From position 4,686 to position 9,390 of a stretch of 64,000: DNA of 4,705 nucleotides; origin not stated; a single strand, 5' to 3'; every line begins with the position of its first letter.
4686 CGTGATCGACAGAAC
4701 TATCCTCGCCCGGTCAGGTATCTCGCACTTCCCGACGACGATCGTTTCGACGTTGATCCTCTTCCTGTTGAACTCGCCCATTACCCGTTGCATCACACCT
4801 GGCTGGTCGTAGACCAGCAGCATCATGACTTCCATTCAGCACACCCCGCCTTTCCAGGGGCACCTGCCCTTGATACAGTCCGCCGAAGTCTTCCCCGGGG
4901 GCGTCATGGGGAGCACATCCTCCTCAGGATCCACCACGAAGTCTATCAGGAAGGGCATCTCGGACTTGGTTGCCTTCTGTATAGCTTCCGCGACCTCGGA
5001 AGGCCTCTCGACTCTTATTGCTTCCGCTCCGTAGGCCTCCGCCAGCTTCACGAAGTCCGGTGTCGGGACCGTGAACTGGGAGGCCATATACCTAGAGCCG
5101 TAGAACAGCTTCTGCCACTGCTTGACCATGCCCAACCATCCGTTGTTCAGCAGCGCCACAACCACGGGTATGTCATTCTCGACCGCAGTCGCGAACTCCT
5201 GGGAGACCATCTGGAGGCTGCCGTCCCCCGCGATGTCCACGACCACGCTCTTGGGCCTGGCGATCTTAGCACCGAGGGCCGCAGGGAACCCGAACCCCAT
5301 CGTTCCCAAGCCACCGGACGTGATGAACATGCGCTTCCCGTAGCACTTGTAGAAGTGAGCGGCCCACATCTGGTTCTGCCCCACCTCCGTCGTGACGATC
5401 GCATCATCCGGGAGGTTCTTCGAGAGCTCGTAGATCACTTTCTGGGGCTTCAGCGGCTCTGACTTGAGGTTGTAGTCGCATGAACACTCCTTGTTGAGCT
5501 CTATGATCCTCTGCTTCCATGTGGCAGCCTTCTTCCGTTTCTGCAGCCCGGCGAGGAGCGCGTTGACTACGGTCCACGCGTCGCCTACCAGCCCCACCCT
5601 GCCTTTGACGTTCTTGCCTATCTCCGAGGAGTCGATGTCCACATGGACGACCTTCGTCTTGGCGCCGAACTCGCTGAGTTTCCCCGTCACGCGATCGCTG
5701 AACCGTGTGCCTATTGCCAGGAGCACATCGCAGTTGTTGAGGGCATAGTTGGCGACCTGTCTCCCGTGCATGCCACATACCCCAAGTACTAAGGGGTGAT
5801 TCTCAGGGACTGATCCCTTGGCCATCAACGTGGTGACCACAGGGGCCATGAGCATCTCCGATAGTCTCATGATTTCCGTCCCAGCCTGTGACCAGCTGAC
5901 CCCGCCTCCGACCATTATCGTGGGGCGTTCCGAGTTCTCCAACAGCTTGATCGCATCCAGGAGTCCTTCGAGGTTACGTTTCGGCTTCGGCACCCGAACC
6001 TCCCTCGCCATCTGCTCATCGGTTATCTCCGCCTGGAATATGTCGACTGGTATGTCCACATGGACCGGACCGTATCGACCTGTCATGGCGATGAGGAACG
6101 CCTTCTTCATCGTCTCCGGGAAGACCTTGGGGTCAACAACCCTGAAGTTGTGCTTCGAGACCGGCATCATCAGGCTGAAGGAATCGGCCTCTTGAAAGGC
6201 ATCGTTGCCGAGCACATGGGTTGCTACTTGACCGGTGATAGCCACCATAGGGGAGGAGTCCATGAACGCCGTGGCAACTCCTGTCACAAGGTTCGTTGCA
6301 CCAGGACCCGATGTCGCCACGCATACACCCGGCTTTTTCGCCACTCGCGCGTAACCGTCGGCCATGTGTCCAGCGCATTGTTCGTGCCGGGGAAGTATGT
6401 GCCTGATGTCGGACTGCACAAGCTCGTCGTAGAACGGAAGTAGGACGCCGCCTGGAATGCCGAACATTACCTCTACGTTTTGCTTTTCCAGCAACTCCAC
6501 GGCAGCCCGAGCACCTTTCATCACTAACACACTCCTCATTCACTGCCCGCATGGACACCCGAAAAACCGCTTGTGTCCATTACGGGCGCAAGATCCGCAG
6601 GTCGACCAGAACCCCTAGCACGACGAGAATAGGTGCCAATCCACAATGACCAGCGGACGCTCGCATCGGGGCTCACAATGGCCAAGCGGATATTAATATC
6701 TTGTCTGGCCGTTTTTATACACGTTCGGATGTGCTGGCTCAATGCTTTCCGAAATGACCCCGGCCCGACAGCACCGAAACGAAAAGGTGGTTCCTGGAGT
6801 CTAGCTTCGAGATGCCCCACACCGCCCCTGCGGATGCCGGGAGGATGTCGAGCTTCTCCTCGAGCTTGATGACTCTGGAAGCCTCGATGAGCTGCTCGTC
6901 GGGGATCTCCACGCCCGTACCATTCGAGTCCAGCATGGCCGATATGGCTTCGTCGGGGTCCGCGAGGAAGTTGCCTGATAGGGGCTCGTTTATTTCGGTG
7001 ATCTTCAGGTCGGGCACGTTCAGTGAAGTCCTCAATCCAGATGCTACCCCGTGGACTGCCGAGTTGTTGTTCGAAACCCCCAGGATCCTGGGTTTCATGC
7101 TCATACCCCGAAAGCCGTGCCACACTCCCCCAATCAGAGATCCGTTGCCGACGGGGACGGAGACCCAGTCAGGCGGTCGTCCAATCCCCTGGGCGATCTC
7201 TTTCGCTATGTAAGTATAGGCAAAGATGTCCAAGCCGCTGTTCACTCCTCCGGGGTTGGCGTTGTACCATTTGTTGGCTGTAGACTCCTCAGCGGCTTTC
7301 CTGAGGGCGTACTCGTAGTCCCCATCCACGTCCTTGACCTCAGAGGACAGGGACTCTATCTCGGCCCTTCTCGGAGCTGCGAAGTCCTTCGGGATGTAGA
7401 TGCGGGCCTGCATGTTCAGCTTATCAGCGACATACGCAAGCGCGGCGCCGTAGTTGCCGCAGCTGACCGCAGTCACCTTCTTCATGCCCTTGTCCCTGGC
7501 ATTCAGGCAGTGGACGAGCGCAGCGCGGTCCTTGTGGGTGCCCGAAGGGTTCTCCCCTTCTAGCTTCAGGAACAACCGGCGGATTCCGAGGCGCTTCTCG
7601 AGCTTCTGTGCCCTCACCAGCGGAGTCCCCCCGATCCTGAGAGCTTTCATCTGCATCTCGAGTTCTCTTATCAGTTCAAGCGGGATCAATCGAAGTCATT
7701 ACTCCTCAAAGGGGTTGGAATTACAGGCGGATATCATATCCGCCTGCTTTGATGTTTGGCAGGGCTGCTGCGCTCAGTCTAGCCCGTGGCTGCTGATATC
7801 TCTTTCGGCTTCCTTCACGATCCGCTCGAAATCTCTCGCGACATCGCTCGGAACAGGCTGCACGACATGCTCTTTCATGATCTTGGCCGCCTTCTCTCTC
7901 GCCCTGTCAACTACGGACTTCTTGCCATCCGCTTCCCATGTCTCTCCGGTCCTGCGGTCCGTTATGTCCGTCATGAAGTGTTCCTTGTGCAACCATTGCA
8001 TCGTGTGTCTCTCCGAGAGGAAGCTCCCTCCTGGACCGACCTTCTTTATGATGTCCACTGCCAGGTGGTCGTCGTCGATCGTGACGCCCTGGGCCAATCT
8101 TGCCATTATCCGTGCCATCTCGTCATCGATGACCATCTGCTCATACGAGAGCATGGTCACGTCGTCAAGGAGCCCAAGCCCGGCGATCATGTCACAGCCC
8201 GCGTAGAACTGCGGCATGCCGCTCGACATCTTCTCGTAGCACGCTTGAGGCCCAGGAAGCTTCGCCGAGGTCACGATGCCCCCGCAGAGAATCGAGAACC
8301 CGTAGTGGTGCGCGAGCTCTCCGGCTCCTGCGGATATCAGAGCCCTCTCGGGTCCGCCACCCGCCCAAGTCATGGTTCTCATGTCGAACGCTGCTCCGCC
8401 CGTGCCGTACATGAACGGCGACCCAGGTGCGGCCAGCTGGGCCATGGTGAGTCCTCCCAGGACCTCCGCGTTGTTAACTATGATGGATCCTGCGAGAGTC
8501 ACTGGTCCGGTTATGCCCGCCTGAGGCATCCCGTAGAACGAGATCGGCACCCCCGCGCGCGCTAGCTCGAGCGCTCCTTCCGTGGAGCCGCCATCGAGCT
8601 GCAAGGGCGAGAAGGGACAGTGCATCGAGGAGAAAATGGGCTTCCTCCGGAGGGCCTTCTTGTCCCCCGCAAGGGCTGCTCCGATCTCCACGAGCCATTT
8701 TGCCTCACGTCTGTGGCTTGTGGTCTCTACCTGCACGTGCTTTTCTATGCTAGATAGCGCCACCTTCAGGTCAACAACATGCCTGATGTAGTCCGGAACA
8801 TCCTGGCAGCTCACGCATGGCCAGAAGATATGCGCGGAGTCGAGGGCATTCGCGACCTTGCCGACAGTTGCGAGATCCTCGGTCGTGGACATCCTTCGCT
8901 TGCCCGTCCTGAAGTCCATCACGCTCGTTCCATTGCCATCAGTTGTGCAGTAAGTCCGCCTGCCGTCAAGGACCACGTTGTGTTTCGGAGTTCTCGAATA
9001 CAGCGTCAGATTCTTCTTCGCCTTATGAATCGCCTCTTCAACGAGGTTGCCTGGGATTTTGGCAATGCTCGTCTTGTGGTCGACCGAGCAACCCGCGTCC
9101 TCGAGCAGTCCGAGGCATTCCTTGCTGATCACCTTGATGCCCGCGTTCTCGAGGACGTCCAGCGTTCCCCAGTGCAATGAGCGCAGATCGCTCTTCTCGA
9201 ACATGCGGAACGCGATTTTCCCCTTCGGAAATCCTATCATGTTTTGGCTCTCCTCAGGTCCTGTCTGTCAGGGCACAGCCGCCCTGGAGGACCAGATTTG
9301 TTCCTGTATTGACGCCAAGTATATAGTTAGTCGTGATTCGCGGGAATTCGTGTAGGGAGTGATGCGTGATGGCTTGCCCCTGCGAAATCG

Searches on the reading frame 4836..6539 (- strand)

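Call 46: search_protein_families(library=pfam, proteins=[window:4836-6539:-], max_evalue=0.00001)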
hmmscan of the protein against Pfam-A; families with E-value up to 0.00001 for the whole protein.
window:4836-6539:- (567 aa): 3 families
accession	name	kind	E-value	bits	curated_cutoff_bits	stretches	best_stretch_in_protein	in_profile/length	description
PF02775.26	TPP_enzyme_C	-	1.9e-54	184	21.9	1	386-534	2-151/151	Thiamine pyrophosphate enzyme, C-terminal TPP binding domain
PF00205.28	TPP_enzyme_M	-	1.2e-46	158.3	30.4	1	195-328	3-137/137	Thiamine pyrophosphate enzyme, central domain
PF02776.23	TPP_enzyme_N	-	3.1e-40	137.1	26.8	1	7-122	1-118/119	Thiamine pyrophosphate enzyme, N-terminal TPP binding domain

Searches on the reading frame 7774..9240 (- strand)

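Call 46: search_protein_families(library=pfam, proteins=[window:7774-9240:-], max_evalue=0.00001)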
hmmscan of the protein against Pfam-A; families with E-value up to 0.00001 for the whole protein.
window:7774-9240:- (488 aa): 1 family
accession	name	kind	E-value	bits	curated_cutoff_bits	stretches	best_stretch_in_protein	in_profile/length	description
PF06253.16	MTTB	-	1.7e-88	297.3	25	1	11-476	31-493/500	Trimethylamine methyltransferase (MTTB)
